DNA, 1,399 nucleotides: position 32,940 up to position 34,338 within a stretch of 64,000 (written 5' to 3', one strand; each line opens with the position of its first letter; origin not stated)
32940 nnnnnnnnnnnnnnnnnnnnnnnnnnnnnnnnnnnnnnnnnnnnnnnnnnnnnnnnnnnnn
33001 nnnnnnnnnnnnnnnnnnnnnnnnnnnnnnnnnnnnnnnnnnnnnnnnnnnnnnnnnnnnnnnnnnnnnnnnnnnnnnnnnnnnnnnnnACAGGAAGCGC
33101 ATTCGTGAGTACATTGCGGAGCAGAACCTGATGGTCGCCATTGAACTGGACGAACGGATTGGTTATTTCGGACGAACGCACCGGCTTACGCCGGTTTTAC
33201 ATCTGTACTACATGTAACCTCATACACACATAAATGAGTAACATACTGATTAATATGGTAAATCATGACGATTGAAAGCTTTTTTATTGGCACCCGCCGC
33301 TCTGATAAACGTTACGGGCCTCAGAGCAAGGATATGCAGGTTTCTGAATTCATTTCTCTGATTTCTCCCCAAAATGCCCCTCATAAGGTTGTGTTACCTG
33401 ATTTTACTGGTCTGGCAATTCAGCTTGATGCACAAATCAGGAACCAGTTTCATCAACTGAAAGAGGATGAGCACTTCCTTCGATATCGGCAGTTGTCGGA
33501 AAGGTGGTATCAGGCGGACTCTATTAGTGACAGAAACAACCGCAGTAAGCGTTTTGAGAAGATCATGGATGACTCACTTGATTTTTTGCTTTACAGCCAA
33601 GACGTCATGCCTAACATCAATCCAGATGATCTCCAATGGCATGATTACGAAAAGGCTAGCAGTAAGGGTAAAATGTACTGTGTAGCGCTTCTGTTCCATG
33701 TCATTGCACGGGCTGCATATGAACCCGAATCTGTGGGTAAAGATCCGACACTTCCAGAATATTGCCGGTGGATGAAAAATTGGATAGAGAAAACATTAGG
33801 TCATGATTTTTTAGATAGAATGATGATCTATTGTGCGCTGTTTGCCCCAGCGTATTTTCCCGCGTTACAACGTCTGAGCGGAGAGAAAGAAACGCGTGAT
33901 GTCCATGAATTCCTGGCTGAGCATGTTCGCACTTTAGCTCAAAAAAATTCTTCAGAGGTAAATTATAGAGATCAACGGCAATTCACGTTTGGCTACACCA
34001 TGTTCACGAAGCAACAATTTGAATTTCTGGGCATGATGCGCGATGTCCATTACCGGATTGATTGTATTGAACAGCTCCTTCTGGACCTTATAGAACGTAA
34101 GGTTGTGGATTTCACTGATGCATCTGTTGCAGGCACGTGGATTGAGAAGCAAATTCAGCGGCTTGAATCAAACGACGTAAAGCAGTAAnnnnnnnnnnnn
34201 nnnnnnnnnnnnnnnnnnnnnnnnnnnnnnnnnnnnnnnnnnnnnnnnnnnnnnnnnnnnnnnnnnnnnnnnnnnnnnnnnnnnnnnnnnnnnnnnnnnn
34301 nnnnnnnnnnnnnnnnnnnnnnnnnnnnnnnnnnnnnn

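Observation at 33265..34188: Orphan 307-aa protein next to the decayed TA locus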

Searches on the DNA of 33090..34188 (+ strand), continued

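Call 84: get_annotated_region(hit=H157, flank=6000)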
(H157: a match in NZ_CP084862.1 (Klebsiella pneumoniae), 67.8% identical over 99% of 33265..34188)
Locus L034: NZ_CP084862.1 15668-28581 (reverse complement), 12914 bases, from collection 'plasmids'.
description: Klebsiella pneumoniae strain SB1067 plasmid pKp_SB61067_2, complete sequence
organism: Klebsiella pneumoniae (NCBI taxid 573)
taxonomy: Bacteria; Pseudomonadota; Gammaproteobacteria; Enterobacterales; Enterobacteriaceae; Klebsiella; Klebsiella pneumoniae
host: -; source: Homo sapiens,Whole organism,feces; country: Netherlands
typing (MOB-suite, as given by PLSDB): mobilizable; replicon IncR
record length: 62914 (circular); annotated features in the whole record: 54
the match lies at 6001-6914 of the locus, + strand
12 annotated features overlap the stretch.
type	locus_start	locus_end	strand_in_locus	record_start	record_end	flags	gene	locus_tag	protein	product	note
CDS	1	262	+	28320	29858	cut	-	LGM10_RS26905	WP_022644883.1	IS66-like element ISKpn24 family transposase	GO:0006313 - DNA transposition [Evidence IEA]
CDS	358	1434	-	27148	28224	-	-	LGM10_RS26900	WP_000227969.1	IS110 family transposase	-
CDS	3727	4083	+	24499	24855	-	-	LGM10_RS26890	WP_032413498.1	hypothetical protein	-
CDS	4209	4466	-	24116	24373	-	-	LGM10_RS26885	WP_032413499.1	hypothetical protein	-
CDS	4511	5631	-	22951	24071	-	-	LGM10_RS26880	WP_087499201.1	IS3 family transposase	-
CDS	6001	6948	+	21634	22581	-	-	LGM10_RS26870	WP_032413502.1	hypothetical protein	-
CDS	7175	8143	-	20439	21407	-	-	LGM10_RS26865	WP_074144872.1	IS5 family transposase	-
CDS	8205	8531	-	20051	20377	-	-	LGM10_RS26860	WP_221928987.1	C2H2-type zinc finger protein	-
CDS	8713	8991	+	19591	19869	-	-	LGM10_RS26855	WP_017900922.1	hypothetical protein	-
CDS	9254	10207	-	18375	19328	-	-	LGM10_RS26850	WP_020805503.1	Rpn family recombination-promoting nuclease/putative transposase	-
CDS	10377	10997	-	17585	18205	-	-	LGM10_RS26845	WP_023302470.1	recombinase family protein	-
CDS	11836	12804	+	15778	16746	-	-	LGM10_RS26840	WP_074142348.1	IS5 family transposase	-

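Call 120: search_dna_similar(query=window:33090-33340:+, collection=plasmids, mode=near, max_rows=12, rows=spread)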
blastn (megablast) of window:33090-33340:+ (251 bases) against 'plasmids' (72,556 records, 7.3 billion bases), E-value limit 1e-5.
Records with a match: 1917; places in all: 2077; records where one place covers at least 80% of the query: 55.
Best place of each record, by identity: >=99% 63; 95-99% 1758; 90-95% 95; 80-90% 1.
By first word of the organism name: Escherichia 1611; Salmonella 198; Shigella 60; Klebsiella 43; Enterobacter 3; uncultured 1; Citrobacter 1.
By predicted mobility (MOB-suite, as given by PLSDB): conjugative 1693; mobilizable 117; non-mobilizable 107.
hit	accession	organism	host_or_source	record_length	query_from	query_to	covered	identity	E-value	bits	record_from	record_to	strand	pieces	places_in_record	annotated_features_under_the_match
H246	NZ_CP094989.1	Shigella flexneri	Homo sapiens,stool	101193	1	251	100%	100.0%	2e-128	464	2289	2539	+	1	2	hypothetical protein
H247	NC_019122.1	Salmonella enterica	-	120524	1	78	31%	98.7%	2e-30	139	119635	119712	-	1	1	yacB: type II toxin-antitoxin system toxin YacB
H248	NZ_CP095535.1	Escherichia coli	Homo sapiens,blood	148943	1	78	31%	98.7%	2e-30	139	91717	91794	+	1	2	yacB: type II toxin-antitoxin system toxin YacB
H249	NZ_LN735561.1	Escherichia coli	-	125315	1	78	31%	98.7%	2e-30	139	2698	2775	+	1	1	yacB: type II toxin-antitoxin system toxin YacB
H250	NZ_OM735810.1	Escherichia coli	-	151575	1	78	31%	98.7%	2e-30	139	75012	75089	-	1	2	yacB: type II toxin-antitoxin system toxin YacB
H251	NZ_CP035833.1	Escherichia coli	Homo sapiens,stool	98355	1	78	31%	97.4%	7e-29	134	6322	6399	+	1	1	none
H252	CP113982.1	Escherichia coli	Canis lupus familiaris,Intrauterine ...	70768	1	78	31%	97.4%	7e-29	134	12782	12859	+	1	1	yacB: type II toxin-antitoxin system toxin YacB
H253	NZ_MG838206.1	Escherichia coli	-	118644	1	78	31%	97.4%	7e-29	134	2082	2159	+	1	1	yacB: type II toxin-antitoxin system toxin YacB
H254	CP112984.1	Escherichia ruysiae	Homo sapiens,stool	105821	1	78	31%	97.4%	7e-29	134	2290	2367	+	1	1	yacB: type II toxin-antitoxin system toxin YacB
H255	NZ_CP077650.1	Escherichia coli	Homo sapiens,diarrhea from outbreaks of ...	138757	1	78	31%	96.2%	3e-27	128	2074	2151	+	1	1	yacB: type II toxin-antitoxin system toxin YacB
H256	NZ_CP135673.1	Escherichia coli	-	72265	1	78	31%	96.2%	3e-27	128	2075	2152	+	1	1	yacB: type II toxin-antitoxin system toxin YacB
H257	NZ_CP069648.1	Escherichia coli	Homo sapiens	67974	1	56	22%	94.6%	6e-15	88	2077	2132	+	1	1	none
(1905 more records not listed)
